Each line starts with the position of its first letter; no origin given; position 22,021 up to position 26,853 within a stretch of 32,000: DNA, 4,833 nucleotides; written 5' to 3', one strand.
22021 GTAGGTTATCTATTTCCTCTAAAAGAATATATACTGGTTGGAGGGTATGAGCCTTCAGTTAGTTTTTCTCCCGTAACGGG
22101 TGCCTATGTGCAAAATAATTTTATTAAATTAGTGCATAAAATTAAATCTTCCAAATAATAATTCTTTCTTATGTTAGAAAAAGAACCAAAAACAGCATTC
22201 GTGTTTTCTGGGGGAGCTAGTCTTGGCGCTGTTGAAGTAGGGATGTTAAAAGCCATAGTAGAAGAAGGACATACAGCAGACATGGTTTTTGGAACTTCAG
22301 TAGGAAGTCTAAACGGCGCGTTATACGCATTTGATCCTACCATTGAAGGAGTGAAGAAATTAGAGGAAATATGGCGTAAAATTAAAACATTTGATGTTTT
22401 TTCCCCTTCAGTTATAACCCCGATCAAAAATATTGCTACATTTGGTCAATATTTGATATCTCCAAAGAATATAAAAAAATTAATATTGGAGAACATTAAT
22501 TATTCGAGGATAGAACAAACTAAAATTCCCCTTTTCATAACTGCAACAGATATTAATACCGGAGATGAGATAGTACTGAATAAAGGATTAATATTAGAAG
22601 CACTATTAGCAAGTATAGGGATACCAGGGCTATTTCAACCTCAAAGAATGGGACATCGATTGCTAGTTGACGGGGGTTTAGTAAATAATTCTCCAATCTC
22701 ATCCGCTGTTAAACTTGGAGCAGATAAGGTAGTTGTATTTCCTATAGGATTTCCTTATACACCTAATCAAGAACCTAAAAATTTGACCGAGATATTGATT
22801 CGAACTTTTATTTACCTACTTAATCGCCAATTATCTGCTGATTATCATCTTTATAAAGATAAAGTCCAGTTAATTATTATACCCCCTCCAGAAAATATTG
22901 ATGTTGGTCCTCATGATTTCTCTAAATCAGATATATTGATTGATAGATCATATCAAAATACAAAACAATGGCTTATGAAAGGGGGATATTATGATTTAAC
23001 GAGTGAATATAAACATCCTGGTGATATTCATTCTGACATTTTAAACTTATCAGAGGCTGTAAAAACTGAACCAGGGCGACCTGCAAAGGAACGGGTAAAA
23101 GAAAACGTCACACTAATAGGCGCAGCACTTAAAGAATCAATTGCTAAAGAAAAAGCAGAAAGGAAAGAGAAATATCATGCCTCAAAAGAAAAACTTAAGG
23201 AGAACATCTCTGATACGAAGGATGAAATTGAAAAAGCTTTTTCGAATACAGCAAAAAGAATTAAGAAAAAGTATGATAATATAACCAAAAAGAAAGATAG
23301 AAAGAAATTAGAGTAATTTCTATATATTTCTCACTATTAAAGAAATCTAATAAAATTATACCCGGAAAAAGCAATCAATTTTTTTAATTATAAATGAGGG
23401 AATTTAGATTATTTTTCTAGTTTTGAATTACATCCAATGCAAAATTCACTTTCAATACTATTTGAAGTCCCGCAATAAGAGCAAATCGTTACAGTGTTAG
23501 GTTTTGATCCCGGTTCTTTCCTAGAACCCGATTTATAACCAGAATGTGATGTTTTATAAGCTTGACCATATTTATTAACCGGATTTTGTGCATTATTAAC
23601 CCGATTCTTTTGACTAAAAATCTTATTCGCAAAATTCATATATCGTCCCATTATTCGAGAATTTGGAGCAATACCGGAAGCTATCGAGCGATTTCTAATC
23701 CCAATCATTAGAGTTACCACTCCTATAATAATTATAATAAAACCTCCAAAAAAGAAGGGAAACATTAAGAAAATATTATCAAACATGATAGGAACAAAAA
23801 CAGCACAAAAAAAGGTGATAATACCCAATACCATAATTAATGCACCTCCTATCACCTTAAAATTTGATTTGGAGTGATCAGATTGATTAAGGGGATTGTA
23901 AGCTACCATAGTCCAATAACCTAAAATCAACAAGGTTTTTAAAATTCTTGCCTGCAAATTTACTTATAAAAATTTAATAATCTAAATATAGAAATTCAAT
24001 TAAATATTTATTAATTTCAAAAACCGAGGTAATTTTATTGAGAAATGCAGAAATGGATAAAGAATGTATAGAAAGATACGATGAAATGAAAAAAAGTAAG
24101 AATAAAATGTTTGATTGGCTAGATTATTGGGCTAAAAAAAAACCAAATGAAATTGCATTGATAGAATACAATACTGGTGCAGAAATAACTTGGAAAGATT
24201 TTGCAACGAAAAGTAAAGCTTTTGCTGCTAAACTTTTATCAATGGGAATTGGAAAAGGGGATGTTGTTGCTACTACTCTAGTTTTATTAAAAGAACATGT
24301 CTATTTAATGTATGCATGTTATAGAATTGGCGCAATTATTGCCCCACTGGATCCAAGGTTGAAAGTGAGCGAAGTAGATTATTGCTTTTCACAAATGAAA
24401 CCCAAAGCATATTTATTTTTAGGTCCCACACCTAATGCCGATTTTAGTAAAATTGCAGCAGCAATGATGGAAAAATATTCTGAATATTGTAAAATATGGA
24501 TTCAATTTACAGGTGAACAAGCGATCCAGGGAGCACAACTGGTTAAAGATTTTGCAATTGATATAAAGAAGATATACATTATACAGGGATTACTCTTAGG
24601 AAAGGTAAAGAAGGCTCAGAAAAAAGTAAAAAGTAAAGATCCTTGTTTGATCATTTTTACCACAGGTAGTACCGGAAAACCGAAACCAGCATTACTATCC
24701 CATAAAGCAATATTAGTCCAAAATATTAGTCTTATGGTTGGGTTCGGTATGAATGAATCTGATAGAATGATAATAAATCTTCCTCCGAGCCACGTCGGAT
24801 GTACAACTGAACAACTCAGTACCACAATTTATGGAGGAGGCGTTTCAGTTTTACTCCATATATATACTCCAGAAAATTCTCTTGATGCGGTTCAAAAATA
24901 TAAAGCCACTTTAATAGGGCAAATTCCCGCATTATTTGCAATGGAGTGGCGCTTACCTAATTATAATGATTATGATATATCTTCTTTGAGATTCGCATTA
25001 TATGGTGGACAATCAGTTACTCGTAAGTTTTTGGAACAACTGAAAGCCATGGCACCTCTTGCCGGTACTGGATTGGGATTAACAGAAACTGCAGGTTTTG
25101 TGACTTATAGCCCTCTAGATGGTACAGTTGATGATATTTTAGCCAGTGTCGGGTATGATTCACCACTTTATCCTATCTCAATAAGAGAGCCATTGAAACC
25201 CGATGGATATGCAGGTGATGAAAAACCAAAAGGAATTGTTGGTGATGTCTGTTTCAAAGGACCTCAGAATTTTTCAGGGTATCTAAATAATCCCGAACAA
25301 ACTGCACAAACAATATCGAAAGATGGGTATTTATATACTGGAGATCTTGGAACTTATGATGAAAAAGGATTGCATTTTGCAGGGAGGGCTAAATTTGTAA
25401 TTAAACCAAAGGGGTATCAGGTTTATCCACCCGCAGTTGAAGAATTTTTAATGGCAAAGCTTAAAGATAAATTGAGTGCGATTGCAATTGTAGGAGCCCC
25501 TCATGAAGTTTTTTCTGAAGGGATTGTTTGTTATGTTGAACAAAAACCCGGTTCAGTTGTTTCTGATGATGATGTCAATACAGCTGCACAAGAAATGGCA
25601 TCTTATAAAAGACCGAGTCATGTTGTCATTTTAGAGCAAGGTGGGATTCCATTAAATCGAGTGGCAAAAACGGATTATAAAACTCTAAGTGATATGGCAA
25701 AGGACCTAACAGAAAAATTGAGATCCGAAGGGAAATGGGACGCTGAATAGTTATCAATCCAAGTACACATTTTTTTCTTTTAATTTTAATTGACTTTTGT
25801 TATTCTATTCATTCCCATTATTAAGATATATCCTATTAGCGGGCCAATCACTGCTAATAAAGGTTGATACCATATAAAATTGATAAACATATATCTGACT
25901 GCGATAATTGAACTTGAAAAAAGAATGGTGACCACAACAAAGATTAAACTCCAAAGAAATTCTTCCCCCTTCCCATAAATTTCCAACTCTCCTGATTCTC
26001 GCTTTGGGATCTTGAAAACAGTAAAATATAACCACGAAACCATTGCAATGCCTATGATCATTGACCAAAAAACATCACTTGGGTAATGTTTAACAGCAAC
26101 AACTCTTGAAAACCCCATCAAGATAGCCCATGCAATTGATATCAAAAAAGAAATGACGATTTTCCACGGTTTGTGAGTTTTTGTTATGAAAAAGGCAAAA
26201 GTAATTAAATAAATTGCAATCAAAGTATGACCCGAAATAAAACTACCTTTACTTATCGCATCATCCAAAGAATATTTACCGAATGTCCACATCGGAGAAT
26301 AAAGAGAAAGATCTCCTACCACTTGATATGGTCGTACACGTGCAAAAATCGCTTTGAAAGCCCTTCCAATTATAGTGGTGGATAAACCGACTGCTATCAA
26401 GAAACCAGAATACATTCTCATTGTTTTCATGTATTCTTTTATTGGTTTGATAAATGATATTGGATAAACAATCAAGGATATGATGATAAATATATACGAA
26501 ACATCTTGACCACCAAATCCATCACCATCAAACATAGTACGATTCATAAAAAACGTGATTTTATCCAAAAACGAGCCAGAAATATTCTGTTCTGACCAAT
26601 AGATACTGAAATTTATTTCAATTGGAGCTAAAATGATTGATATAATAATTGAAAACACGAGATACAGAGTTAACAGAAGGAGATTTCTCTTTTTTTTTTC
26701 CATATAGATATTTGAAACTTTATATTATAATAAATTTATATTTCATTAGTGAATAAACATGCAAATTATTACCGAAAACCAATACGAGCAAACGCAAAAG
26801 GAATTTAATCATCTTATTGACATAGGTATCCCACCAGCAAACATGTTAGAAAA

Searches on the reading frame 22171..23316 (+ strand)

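Call 3: search_protein_families(library=pfam, proteins=[window:22171-23316:+], max_evalue=0.01)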
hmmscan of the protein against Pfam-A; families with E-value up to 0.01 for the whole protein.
window:22171-23316:+ (381 aa): 1 family
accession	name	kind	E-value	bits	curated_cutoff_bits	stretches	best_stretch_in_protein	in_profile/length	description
PF01734.28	Patatin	-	1.9e-29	103.7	27.7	1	11-179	2-190/191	Patatin-like phospholipase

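Call 4: search_protein_families(library=ncbifam, proteins=[window:22171-23316:+], max_evalue=0.01)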
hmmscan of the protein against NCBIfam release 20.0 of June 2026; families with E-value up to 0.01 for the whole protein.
window:22171-23316:+ (381 aa): 2 families
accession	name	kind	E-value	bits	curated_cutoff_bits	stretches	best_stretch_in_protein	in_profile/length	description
NF007623.0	PRK10279.1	equivalog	4.1e-20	72.2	272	1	7-189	5-177/301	patatin-like phospholipase RssA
NF041079.1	CBASS_lipase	equivalog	1.6e-06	27.6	200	1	35-179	34-184/317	CBASS cGAMP-activated phospholipase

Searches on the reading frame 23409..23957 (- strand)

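Call 3: search_protein_families(library=pfam, proteins=[window:23409-23957:-], max_evalue=0.01)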
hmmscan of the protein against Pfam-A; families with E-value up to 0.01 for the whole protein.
window:23409-23957:- (182 aa): 3 families
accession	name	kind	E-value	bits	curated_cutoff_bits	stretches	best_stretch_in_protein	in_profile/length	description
PF13240.11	Zn_Ribbon_1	-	0.00055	20.1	25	1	159-180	2-23/23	zinc-ribbon domain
PF00335.26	Tetraspanin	-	0.0012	19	32.1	1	9-119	19-104/225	Tetraspanin family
PF12773.13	DZR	-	0.0059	17.2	27.3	1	157-177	25-45/45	Double zinc ribbon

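Call 4: search_protein_families(library=ncbifam, proteins=[window:23409-23957:-], max_evalue=0.01)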
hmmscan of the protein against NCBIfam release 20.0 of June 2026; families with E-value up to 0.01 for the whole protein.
window:23409-23957:- (182 aa): 1 family
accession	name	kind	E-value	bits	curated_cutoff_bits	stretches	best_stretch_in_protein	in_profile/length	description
NF047644.1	TsoY_fam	subfamily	0.00021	20.3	150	1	19-96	88-164/378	TsoY family (seleno)protein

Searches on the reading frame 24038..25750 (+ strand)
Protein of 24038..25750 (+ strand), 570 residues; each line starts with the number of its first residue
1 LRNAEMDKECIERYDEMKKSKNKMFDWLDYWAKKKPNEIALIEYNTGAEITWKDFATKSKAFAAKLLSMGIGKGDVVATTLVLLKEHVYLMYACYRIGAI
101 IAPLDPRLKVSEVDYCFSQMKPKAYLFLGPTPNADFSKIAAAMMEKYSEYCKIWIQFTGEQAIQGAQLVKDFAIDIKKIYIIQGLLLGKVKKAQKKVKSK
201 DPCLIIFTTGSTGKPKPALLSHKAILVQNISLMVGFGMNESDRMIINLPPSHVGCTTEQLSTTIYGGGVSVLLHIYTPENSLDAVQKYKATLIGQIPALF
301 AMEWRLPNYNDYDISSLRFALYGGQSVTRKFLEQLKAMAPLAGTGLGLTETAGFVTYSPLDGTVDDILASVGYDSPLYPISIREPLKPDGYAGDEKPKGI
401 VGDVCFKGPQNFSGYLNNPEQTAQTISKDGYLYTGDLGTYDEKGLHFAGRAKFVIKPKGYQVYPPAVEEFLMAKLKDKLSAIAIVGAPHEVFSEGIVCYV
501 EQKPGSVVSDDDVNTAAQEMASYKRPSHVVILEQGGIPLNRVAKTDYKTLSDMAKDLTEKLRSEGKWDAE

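Call 3: search_protein_families(library=pfam, proteins=[window:24038-25750:+], max_evalue=0.01)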
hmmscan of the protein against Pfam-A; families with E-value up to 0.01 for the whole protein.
window:24038-25750:+ (570 aa): 3 families
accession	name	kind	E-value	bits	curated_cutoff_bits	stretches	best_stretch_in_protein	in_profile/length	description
PF00501.34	AMP-binding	-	1.1e-57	196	29.9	1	29-416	2-384/384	AMP-binding enzyme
PF13193.12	AMP-binding_C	-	2.5e-05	25.5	24.5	1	479-544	12-76/76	AMP-binding enzyme C-terminal domain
PF14372.11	hAT-like_RNase-H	-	0.003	18.2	27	0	89-123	47-81/100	hAT-like transposase, RNase-H fold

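Call 4: search_protein_families(library=ncbifam, proteins=[window:24038-25750:+], max_evalue=0.01)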
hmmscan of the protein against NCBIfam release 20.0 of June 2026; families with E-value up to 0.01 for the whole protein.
window:24038-25750:+ (570 aa): 101 families (the best 25 are shown)
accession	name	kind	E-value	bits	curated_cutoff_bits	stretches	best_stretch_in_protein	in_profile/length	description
NF004837.0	PRK06187.1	subfamily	1.1e-77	261.5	476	1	17-556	3-524/531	long-chain-fatty-acid--CoA ligase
NF009233.0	PRK12583.1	subfamily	1e-65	222.2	832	1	22-545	18-541/558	fatty acid CoA ligase family protein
NF006182.0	PRK08316.1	subfamily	1.4e-58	198.7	663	1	20-540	9-503/523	fatty acyl-CoA synthetase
NF052269.1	Staph_lig_FadD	equivalog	1.4e-57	195.2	650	2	193-559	143-498/499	long-chain-fatty-acid--CoA ligase FadD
NF005801.1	PRK07656.1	equivalog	3.2e-56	191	657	1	47-542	24-491/500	FadD3 family acyl-CoA ligase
NF005676.0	PRK07470.1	equivalog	9e-55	186.3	774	1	23-540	21-515/544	acyl-CoA synthetase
NF005307.0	PRK06839.1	equivalog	1.3e-52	179.1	748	1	27-556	7-495/496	o-succinylbenzoate--CoA ligase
NF005702.0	PRK07514.1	subfamily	3.3e-52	177.5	558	2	193-557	150-503/506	malonyl-CoA synthase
NF004758.0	PRK06087.1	equivalog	3.5e-52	177.5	736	1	28-561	27-543/548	medium-chain fatty-acid--CoA ligase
NF006181.0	PRK08314.1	subfamily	1.3e-51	175.6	705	1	17-556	19-556/563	long-chain-fatty-acid--CoA ligase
NF004114.0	PRK05605.1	equivalog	2.1e-51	174.9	766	2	190-534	211-551/575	long-chain-fatty-acid--CoA ligase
NF005714.0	PRK07529.1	subfamily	1.2e-50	172.6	632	1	7-551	14-573/640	acyl-CoA synthetase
NF004822.0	PRK06178.1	equivalog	5.2e-47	160.7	782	1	18-554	33-567/571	acyl-CoA synthetase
NF002966.0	PRK03640.1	equivalog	2.5e-46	158.3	556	2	191-534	132-462/483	o-succinylbenzoate--CoA ligase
TIGR03098.1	ligase_PEP_1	hypoth_equivalog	4.6e-45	154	592.35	1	32-550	10-514/517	acyl-CoA ligase (AMP-forming), exosortase A system-associated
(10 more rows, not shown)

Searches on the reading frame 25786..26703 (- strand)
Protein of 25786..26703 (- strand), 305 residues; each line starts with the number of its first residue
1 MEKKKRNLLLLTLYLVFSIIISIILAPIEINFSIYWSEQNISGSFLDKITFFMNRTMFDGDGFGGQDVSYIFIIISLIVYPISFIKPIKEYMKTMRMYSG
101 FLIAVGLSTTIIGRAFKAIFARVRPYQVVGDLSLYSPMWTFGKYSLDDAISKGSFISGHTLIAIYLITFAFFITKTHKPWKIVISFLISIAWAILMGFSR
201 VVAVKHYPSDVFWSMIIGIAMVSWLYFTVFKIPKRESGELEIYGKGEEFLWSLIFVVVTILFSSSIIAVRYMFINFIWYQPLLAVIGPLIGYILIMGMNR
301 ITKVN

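Call 3: search_protein_families(library=pfam, proteins=[window:25786-26703:-], max_evalue=0.01)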
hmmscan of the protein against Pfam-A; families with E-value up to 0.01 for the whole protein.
window:25786-26703:- (305 aa): 2 families
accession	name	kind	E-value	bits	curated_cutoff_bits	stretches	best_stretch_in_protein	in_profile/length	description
PF01569.27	PAP2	-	2.3e-21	76.3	27.2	1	103-231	6-127/130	PAP2 superfamily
PF14360.12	PAP2_C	-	0.00021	22.2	27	1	156-226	7-72/74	PAP2 superfamily C-terminal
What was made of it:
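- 25786..26703 (-): PAP2b: a PAP2-superfamily membrane phosphatase, transcribed divergently from the cupin gene. It is the cupin's conserved partner. PAP2 scores 76.3 bits (call 3).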

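Call 4: search_protein_families(library=ncbifam, proteins=[window:25786-26703:-], max_evalue=0.01)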
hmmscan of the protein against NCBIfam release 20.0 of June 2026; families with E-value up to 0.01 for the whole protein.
window:25786-26703:- (305 aa): 2 families
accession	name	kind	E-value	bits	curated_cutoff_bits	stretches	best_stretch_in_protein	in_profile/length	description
NF007975.0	PRK10699.1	equivalog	2.2e-05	24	261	1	152-224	156-225/254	phosphatidylglycerophosphatase B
NF047884.1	UdeprDiPSep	equivalog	0.0017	18.2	250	1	9-223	3-181/188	undecaprenyl-diphosphatase SepP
